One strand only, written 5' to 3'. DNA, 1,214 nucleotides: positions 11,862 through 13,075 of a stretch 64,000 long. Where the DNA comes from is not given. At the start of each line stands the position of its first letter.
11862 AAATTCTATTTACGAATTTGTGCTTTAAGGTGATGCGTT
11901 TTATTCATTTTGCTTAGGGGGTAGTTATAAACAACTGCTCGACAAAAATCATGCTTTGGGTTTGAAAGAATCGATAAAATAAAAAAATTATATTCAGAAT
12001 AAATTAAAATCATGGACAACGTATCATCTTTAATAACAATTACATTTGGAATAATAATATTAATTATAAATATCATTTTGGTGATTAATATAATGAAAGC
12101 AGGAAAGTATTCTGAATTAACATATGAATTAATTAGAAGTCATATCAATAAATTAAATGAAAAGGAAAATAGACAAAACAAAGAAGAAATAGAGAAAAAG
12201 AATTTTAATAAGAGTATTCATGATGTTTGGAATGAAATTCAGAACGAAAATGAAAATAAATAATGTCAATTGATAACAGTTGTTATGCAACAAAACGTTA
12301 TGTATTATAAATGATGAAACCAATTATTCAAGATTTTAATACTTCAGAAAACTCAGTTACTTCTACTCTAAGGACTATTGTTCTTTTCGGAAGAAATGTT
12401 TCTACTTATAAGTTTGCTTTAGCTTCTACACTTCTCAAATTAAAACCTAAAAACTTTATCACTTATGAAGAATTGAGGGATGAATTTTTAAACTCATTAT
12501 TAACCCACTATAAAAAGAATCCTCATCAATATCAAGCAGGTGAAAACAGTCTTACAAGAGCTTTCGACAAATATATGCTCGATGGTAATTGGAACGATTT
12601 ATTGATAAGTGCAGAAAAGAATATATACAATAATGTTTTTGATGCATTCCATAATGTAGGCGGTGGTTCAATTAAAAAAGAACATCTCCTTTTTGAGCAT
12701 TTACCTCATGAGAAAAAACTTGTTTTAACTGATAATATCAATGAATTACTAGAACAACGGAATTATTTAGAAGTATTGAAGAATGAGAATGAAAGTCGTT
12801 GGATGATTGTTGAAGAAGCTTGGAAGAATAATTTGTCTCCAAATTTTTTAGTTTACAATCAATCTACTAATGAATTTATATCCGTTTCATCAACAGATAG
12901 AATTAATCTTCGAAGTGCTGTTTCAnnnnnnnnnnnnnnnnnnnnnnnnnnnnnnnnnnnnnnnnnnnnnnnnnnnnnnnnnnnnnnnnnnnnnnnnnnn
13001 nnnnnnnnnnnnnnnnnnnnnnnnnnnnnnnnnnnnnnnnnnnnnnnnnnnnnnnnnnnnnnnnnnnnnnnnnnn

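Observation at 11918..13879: AT-rich three-gene insert (small TM protein, HNH nuclease with unknown sensor domain, overlapping HIT hydrolase): candidate uncharacterised defence or conflict module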

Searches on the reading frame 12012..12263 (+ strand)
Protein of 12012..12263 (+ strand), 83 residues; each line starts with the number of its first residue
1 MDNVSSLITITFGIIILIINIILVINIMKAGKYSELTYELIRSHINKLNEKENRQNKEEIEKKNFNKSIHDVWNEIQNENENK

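Call 3: search_protein_families(library=pfam, proteins=[window:12012-12263:+], max_evalue=0.1)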
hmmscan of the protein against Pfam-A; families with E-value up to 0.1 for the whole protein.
window:12012-12263:+ (83 aa): 3 families
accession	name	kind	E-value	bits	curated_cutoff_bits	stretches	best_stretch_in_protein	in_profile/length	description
PF21607.2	FabD_helical_ins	-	0.0043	17.6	27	1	54-79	9-34/80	[Acyl-carrier-protein] S-malonyltransferase, inserted helical domain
PF07666.16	MpPF26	-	0.033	14.7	37.2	1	6-39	12-45/75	M penetrans paralogue family 26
PF16762.11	RHH_6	-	0.073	14.1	27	1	28-72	27-71/77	Ribbon-helix-helix domain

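Call 4: search_protein_families(library=padloc, proteins=[window:12012-12263:+], max_evalue=1)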
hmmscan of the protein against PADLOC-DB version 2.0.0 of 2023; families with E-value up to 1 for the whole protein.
window:12012-12263:+ (83 aa): 1 family
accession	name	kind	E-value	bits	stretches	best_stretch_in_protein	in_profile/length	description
PDLC00598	ZorA1|ZorA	-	0.0035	13.8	1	8-77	14-84/663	MotA/ExbB/TolQ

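Call 5: search_protein_families(library=ncbifam, proteins=[window:12012-12263:+], max_evalue=0.1)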
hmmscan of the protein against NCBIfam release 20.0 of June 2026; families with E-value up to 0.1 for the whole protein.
window:12012-12263:+ (83 aa): 3 families
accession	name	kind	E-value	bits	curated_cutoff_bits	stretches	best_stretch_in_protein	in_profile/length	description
NF038246.1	bile_salt_MFS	equivalog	0.043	12.7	400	1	10-63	168-221/408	conjugated bile salt MFS transporter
TIGR02814.1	pfaD_fam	subfamily_domain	0.044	12.5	449.25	1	38-81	312-353/444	PfaD family polyunsaturated fatty acid/polyketide biosynthesis protein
NF045848.1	MMCAP2_0566_fam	domain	0.065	12.5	90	1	4-76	103-182/322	MMCAP2_0566 family conjugal transfer protein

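Call 67: find_homologous_proteins(query=window:12012-12263:+, max_evalue=0.01)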
Query window:12012-12263:+ (83 aa): 14 proteins with E <= 0.01 among 17 candidates.
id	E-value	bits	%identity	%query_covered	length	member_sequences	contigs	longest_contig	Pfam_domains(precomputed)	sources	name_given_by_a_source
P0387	7.5e-43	161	100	100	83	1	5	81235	-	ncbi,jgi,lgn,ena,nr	ncbi:MAG: hypothetical protein LW701_00235 [Fluviicola sp.]|jgi:hypothetical protein|nr:hypothetical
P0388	1.5e-42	160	99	100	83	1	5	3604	-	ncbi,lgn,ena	-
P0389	2.5e-42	160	98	100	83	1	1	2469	-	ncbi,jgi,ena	jgi:hypothetical protein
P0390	3.1e-42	159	99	100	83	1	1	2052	-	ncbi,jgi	jgi:hypothetical protein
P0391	6.9e-42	158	99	100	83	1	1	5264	-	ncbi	-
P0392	7.1e-40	152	93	100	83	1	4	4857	-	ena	-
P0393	6.6e-38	146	87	100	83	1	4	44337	-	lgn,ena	-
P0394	1.0e-37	145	87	100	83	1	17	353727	-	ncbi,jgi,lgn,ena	jgi:hypothetical protein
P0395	4.3e-37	143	84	100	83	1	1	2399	-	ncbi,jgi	jgi:hypothetical protein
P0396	5.4e-37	143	86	100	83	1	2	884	-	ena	-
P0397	1.5e-36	141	82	100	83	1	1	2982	-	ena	-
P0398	2.1e-36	141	84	98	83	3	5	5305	-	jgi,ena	jgi:hypothetical protein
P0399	3.7e-26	108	97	71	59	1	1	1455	-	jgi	jgi:hypothetical protein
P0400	8.5e-26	107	100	67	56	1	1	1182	-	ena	-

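Call 68: find_encoding_contigs(protein=P0394, flank=5000, max_places=3)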
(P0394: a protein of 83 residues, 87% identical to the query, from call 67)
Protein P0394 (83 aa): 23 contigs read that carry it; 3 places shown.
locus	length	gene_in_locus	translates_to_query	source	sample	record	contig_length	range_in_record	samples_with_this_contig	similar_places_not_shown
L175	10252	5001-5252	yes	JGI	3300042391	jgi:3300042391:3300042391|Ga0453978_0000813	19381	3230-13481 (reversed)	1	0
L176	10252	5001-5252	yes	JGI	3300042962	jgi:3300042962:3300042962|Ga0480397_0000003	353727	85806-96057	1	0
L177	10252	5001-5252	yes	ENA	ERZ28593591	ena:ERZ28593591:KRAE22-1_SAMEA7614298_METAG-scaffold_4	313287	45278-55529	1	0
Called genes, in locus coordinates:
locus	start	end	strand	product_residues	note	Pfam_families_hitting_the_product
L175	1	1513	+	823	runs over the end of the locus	PF09430:EMC7_beta-sandw (faint), PF13620:CarboxypepD_reg, PF13715:CarbopepD_reg_2, PF17802:SpaA (faint), PF07715:Plug, PF00593:TonB_dep_Rec_b-barrel, PF14905:OMP_b-brl_3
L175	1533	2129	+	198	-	PF00881:Nitroreductase, PF14512:TM1586_NiRdase (faint)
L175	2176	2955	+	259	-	PF13568:OMP_b-brl_2 (weak)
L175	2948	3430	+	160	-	PF06172:Cupin_5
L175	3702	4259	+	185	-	-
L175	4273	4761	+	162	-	-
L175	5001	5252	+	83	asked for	-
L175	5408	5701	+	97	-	PF09907:HigB_toxin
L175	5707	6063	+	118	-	PF01381:HTH_3 (weak)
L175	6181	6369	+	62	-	-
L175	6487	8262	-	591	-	PF00488:MutS_V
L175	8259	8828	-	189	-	PF01713:Smr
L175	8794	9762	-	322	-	PF02163:Peptidase_M50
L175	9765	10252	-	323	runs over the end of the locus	PF00490:ALAD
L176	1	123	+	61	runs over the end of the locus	-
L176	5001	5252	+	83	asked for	-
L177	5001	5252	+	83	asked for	-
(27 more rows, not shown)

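Call 69: find_encoding_contigs(protein=P0393, flank=5000, max_places=2)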
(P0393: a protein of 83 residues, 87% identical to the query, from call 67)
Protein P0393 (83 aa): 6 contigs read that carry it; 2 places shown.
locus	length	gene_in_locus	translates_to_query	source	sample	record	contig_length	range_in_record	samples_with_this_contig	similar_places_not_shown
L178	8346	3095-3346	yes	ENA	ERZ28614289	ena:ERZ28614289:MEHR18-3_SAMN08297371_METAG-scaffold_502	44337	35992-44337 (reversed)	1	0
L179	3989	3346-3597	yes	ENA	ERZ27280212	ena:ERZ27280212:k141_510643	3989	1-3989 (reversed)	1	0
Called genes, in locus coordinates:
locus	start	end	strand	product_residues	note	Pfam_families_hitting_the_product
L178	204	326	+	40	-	-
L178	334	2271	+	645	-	-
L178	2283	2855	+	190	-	PF24838:8xMP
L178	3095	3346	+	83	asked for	-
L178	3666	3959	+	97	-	PF09907:HigB_toxin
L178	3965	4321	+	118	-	PF01381:HTH_3 (weak)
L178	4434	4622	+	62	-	-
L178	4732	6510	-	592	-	PF00488:MutS_V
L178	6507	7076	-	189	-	PF01713:Smr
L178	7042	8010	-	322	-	PF02163:Peptidase_M50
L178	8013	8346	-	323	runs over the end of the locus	PF00490:ALAD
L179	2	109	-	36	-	?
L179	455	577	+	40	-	-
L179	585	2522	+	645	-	-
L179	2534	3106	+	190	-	PF24838:8xMP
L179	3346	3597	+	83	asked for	-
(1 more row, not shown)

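Call 70: find_encoding_contigs(protein=P0398, flank=5000, max_places=2)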
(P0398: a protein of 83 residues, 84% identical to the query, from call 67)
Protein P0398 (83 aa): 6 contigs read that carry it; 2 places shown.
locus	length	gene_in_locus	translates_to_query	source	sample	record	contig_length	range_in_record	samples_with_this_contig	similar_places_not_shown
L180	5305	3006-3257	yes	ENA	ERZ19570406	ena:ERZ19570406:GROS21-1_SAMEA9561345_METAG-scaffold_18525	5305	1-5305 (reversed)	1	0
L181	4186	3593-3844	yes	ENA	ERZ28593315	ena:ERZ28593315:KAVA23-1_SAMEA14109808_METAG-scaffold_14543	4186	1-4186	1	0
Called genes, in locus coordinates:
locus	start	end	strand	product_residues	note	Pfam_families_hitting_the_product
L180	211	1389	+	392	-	PF01757:Acyl_transf_3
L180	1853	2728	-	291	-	-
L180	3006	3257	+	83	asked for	-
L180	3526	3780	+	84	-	-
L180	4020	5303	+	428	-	?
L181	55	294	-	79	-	PF09360:zf-CDGSH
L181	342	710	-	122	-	PF13564:DoxX_2 (weak)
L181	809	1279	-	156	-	PF00027:cNMP_binding (weak)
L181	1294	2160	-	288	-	PF03692:CxxCxxCC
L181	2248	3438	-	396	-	PF12242:Eno-Rase_NADH_b, PF12241:Enoyl_reductase, PF07055:Eno-Rase_FAD_bd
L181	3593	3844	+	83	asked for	-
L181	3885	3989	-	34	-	-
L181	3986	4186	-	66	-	?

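Call 94: search_protein_families(library=phrogs, proteins=[window:12012-12263:+], max_evalue=0.01)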
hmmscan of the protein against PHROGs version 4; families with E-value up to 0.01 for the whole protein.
window:12012-12263:+ (83 aa): 0 families

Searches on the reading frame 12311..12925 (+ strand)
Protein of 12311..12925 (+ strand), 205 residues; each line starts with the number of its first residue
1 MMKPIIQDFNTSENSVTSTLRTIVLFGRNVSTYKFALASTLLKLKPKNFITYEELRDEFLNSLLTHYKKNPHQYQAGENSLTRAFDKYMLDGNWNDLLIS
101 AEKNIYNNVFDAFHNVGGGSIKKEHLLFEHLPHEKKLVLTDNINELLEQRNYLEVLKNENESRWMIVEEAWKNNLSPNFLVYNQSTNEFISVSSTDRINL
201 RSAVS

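Call 45: search_protein_representatives(protein=window:12311-12925:+)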
Query: 205 residues. Proteins with E-value up to 0.001 (for the whole library): 235; up to 1e-10: 77; up to 1e-30: 13. The best 150 are listed.
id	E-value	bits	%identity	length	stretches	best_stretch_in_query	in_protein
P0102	4.8e-80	284.5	82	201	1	41-195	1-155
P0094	6.5e-45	169.9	46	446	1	7-204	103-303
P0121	2.1e-43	165.0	59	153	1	3-147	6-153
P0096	2.2e-41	158.4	42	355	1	2-204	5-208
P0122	2.6e-41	158.2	44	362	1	5-204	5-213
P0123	2.5e-39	151.8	47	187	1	6-166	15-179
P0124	5.8e-39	150.5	40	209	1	3-183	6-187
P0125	8.3e-38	146.8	44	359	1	3-204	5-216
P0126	1.3e-36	142.9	44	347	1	19-204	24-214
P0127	3.8e-33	131.6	42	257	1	2-185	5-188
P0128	8.1e-32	127.2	36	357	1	5-204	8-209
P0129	4.8e-31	124.7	40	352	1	19-204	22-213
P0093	6.7e-31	124.2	62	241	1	105-204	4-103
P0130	8.8e-30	120.6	35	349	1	7-204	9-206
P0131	6.9e-26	107.9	37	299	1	6-204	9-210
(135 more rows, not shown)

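Call 94: search_protein_families(library=phrogs, proteins=[window:12311-12925:+], max_evalue=0.01)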
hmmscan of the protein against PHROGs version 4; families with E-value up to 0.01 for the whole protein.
window:12311-12925:+ (205 aa): 1 family
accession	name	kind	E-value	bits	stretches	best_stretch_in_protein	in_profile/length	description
phrog_338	-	DNA, RNA and nucleotide metabolism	0.00063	20.2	1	15-73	5-65/340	HNH endonuclease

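Call 109: predict_structure(alignment_id=A4)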
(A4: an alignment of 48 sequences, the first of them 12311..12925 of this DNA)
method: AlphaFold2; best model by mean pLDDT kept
length: 205 residues; sequences in the alignment: 48
mean_pLDDT: 89.5   pTM: 0.85
mean pLDDT of the five models: 89.5, 88.6, 87.6, 86.2, 84.9
residues with pLDDT >= 90: 133; 70-90: 62; 50-70: 9; < 50: 1
segments of 3 or more residues with pLDDT < 50: none
pLDDT, mean of each block of 10 residues (from residue 1): 75 90 89 94 97 95 96 89 96 96 84 90 95 96 97 95 91 86 81 71 60
secondary structure, 60 per line:
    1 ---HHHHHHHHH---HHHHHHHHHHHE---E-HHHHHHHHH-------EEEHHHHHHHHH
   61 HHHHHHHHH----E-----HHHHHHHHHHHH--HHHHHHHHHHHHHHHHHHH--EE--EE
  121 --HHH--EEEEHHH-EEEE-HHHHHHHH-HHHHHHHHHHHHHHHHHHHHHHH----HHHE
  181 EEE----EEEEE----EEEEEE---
elements in order: H4-12 H16-26 H33-41 E49-51 H52-69 H80-91 H94-112 E128-131 E136-139 H141-148 H150-172 E180-183 E188-192 E197-202

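Call 111: fold_search(model_id=the predicted structure, library=pdb)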
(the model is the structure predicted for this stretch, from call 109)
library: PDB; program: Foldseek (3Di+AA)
matches with E <= 10: 53; with E <= 0.001: 0
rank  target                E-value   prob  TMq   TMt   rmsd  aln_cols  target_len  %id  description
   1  9gjw_A                4.8e-01  0.23  0.27  0.17   8.3       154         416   14  OCCM maturation intermediate stalled with an Arginine Finger mutation in Mcm2 (released 2025-03-05)
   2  3key                  1.3e+00  0.08  0.23  0.26  12.6       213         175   11  Crystal structure of S. cerevisiae Stn1 C-terminal (released 2009-12-22)
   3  9gm5_A                1.4e+00  0.10  0.25  0.15   9.2       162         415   13  OCCM maturation intermediate stalled with an Arginine Finger mutation in Mcm5: Conformer 1 (released 2025-03-05)
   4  3k10                  1.5e+00  0.13  0.22  0.26   9.1       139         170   12  Crystal structure of telomere capping protein Stn1 from Saccharomyces cerevisiae (released 2009-10-27)
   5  8yho_A                1.9e+00  0.06  0.22  0.20  11.7       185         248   14  Cryo-EM structure of the trimeric HerA (released 2024-11-13)
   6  6tqa_C                2.3e+00  0.09  0.24  0.30  11.0       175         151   11  X-ray structure of Roquin ROQ domain in complex with a UCP3 CDE2 SL RNA motif (released 2020-05-27)
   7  5ocn_B                2.8e+00  0.08  0.17  0.31   8.2       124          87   10  Crystal structure of the forkhead domain of human FOXN1 (released 2017-08-02)
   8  2co5_B                3.0e+00  0.08  0.19  0.33   9.7       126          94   15  F93 FROM STIV, a winged-helix DNA-binding protein (released 2006-05-31)
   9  8tl1                  3.1e+00  0.04  0.12  0.08  15.3        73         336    8  Structure of Orthoreovirus RNA Chaperone SigmaNS N17 (released 2024-03-06)
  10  8v10_C                3.3e+00  0.09  0.14  0.24   7.7        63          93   13  Structure of a Saccharomyces cerevisiae Mps1 peptide bound to dwarf Ndc80 Complex (released 2024-05-15)
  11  9bcx_B                3.3e+00  0.07  0.26  0.14   8.8       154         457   11  Cryo-EM structure of the S. cerevisiae ORC-Cdc6-Mcm2-7-DNA complex with a fully closed Mcm2-Mcm5 DNA entry gate (released 2025-01-01)
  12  4hbl_C                3.5e+00  0.07  0.20  0.26  12.7       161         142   14  Crystal structure of AbfR of Staphylococcus epidermidis (released 2013-01-02)
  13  5zmm_E                3.7e+00  0.09  0.34  0.16  10.1       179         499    9  Structure of the Type IV phosphorothioation-dependent restriction endonuclease ScoMcrA (released 2018-09-26)
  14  9gjp_A                3.9e+00  0.08  0.26  0.38   8.2       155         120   13  OCCM maturation intermediate stalled with an Arginine Finger mutation in Mcm5: Conformer 2 (released 2025-03-05)
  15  6zon_E                4.2e+00  0.02  0.18  0.11  21.6       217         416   12  SARS-CoV-2 Nsp1 bound to a human 43S preinitiation ribosome complex - state 1 (released 2020-07-29)
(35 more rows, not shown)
